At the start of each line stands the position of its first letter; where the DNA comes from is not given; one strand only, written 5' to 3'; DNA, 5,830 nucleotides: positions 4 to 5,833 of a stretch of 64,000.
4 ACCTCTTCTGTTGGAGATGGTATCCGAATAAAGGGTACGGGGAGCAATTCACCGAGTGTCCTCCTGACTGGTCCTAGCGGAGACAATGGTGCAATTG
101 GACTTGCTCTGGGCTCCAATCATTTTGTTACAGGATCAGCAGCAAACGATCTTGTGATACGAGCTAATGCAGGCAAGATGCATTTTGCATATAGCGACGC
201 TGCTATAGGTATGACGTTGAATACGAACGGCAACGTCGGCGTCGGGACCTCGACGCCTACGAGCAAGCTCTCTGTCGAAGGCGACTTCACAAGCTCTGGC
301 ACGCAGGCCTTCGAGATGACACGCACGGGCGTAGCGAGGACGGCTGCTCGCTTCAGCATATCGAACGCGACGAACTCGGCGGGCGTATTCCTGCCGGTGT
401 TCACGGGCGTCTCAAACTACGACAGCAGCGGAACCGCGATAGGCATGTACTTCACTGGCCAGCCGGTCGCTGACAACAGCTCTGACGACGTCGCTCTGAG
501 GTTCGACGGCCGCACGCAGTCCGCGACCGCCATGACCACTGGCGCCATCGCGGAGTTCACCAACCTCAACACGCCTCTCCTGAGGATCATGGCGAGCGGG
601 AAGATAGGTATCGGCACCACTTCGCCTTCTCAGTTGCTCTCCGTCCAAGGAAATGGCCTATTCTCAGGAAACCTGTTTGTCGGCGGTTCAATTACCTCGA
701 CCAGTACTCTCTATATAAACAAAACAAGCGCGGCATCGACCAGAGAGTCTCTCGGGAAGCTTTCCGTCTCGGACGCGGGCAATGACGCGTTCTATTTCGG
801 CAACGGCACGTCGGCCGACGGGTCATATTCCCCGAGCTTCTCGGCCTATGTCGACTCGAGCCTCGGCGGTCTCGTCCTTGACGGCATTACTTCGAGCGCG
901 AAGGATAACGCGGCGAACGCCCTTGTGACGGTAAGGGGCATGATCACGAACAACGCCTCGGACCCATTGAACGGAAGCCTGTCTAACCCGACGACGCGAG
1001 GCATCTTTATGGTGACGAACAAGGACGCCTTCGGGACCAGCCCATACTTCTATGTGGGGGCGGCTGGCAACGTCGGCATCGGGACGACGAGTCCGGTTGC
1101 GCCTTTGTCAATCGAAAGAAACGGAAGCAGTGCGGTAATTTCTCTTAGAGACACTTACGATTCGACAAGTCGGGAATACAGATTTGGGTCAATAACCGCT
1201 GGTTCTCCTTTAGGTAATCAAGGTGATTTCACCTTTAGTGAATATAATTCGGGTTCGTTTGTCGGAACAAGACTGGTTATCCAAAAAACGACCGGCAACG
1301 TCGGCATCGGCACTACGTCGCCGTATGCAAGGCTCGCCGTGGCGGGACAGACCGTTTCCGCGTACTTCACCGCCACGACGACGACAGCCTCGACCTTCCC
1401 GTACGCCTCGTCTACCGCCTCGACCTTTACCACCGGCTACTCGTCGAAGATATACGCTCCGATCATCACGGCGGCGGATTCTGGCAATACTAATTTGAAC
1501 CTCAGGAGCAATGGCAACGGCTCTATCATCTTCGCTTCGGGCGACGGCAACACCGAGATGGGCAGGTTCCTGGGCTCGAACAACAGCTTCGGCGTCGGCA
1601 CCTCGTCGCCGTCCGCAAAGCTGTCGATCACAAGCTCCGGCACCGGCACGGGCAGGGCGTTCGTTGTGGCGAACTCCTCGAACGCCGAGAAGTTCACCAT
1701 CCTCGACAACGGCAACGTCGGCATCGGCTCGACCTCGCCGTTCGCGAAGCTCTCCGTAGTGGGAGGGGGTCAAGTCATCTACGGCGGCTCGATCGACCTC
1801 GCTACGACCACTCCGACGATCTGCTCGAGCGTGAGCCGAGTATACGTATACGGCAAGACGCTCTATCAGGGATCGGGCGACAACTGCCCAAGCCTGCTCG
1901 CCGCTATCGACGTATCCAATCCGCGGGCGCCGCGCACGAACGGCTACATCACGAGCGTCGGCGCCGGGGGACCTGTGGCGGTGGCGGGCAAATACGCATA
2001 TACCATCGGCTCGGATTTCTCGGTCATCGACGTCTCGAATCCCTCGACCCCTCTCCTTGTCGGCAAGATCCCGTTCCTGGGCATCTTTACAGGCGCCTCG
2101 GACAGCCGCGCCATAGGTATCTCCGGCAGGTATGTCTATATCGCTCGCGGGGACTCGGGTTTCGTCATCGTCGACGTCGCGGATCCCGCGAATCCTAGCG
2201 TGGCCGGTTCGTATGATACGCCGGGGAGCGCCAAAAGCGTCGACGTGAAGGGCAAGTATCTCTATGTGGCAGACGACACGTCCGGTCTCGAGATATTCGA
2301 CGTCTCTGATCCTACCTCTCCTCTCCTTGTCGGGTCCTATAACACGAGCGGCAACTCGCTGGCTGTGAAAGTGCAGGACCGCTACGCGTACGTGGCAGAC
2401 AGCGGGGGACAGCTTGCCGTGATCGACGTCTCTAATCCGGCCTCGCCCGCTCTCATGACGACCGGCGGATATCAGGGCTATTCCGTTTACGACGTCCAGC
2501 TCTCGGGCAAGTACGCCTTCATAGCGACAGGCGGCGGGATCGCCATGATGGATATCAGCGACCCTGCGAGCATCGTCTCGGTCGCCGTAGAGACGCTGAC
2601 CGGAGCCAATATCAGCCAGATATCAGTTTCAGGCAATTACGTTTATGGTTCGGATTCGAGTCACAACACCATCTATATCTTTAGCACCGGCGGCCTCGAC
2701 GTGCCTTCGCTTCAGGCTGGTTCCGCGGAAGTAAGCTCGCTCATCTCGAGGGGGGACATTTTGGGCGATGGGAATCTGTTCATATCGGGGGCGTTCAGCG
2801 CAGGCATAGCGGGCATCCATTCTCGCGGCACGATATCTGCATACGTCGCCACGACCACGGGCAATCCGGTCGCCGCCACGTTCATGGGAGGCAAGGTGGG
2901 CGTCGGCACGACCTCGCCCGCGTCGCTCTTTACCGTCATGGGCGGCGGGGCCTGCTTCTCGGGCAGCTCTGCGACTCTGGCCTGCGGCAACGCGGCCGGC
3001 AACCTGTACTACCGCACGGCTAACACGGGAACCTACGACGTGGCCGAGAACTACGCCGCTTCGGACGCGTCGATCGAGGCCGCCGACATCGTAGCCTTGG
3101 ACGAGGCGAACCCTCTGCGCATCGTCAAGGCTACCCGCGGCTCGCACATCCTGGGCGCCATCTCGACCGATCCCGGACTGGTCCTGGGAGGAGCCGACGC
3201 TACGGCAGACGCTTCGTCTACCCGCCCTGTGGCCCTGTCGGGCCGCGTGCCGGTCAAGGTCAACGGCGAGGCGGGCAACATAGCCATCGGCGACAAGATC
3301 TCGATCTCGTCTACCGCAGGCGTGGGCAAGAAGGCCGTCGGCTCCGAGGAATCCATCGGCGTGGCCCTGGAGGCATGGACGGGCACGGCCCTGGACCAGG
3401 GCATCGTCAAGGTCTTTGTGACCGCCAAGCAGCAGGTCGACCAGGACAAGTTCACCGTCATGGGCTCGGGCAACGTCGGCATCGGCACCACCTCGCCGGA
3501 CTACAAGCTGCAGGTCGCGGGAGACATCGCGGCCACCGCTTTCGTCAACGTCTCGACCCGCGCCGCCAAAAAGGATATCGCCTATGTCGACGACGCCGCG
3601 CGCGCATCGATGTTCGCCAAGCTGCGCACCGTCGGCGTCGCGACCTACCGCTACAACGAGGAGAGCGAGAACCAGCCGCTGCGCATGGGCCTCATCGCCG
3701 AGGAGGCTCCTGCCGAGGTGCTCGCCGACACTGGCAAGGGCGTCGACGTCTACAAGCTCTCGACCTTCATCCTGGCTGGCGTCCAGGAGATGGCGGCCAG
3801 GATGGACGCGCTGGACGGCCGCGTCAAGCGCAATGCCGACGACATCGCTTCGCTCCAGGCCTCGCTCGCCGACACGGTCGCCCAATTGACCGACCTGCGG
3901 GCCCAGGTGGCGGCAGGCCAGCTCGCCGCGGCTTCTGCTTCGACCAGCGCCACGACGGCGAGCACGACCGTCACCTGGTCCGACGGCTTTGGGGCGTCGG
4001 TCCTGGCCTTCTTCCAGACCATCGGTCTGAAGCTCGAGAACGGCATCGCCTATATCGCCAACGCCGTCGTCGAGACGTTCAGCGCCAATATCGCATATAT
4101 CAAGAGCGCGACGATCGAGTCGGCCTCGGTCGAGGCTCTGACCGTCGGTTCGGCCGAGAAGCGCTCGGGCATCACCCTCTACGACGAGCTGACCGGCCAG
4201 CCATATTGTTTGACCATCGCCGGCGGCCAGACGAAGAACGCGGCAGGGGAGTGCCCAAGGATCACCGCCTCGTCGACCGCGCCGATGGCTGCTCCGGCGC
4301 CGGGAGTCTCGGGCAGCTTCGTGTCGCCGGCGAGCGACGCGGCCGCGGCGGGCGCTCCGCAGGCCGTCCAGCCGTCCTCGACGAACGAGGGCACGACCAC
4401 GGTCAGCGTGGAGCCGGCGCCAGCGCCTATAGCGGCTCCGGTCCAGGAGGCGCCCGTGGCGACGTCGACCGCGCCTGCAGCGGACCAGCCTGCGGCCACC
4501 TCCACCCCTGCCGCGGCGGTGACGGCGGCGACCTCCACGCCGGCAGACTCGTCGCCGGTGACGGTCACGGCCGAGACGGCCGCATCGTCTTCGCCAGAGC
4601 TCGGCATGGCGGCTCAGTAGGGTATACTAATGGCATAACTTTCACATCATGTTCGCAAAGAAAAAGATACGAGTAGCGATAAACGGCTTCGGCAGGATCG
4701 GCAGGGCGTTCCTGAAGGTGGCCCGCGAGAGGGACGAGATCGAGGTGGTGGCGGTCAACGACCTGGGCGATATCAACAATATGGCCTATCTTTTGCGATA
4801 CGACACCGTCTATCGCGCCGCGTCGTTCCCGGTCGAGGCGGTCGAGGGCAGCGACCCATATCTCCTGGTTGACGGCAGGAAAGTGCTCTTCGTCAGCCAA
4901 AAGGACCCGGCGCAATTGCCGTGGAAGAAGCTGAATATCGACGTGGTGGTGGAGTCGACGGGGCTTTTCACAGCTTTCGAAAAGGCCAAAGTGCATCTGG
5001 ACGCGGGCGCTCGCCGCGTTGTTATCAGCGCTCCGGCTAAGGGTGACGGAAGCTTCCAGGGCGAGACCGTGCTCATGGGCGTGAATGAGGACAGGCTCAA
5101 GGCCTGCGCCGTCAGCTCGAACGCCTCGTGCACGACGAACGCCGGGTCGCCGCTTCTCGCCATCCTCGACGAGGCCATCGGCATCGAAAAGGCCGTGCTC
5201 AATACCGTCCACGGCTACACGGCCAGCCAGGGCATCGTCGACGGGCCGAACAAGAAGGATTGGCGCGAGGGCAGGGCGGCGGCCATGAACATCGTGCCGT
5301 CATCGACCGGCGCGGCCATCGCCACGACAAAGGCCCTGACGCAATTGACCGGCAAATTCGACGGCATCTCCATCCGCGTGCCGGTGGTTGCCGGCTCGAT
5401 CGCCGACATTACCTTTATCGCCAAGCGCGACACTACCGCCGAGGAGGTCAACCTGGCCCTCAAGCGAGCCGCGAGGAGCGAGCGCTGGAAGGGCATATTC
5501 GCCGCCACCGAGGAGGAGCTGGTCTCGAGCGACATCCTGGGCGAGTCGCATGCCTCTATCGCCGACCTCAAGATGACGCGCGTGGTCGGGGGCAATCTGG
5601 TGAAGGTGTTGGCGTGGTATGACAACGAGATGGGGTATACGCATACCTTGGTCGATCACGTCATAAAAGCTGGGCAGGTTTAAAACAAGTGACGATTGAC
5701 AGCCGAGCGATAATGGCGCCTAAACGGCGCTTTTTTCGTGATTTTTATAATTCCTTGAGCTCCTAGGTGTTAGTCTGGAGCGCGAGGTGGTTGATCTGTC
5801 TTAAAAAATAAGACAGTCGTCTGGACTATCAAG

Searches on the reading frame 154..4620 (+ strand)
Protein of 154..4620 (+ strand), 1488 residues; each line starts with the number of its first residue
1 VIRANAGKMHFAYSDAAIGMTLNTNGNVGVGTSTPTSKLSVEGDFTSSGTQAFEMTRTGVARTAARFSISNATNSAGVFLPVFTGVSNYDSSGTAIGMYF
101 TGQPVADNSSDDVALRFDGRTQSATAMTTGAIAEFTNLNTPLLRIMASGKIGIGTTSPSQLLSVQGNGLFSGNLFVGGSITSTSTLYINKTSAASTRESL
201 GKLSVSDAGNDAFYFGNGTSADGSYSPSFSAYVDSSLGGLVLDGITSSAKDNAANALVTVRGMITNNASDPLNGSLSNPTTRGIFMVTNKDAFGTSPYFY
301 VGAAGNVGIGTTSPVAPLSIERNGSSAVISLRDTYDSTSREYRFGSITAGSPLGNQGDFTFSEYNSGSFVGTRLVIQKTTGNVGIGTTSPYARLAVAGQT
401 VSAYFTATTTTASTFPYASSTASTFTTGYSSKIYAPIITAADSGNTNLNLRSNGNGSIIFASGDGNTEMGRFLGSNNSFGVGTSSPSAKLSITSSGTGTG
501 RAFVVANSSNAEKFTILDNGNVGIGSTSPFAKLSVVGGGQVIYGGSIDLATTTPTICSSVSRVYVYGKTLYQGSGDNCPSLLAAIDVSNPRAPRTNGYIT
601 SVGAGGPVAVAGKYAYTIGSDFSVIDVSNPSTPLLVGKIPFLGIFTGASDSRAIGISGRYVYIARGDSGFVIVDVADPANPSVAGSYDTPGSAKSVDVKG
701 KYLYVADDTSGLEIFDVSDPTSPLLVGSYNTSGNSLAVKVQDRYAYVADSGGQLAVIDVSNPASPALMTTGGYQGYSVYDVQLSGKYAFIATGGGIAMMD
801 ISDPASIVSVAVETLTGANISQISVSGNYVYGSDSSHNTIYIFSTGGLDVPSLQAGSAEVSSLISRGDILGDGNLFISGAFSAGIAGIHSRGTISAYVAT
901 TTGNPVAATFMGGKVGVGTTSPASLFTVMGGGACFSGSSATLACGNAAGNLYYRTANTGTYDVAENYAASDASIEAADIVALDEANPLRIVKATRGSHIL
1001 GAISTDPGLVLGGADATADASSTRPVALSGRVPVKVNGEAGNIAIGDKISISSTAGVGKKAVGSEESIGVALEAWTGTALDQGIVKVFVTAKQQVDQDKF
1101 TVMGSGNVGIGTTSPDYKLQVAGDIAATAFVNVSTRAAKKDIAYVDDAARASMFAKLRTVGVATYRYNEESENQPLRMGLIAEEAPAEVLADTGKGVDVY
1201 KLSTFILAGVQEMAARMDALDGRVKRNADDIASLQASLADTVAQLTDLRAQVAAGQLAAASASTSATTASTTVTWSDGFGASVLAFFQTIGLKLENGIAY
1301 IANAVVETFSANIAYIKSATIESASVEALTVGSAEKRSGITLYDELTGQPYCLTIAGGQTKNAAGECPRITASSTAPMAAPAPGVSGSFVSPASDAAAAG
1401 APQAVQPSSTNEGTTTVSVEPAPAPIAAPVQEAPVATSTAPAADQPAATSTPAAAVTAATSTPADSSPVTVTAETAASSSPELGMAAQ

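Call 70: search_protein_families(library=pfam, proteins=[window:154-4620:+], max_evalue=0.001)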
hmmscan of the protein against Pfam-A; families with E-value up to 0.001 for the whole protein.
window:154-4620:+ (1488 aa): 4 families
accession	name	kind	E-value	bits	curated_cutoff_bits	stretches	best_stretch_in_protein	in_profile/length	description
PF08309.17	LVIVD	-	2.3e-52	174.5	20.2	5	690-731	1-42/42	LVIVD repeat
PF09826.15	Beta_propel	-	3.6e-05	23.3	22.4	0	712-782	92-449/495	Beta propeller domain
PF13884.11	Peptidase_S74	-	4.1e-05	24.2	22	1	1136-1193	3-56/58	Chaperone of endosialidase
PF21544.3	PorZ_N_b_propeller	-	0.00099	19.9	27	0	766-837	69-136/154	TSS9, PorZ, N-terminal beta-propeller domain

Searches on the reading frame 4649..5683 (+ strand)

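Call 70: search_protein_families(library=pfam, proteins=[window:4649-5683:+], max_evalue=0.001)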
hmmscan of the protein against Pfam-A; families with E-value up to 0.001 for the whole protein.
window:4649-5683:+ (344 aa): 2 families
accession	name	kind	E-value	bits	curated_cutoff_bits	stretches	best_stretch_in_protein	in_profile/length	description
PF02800.25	Gp_dh_C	-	2.6e-52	177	24.4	1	168-324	3-158/158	Glyceraldehyde 3-phosphate dehydrogenase, C-terminal domain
PF00044.30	Gp_dh_N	-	8.5e-34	116.3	31.7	1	7-108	1-99/101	Glyceraldehyde 3-phosphate dehydrogenase, NAD binding domain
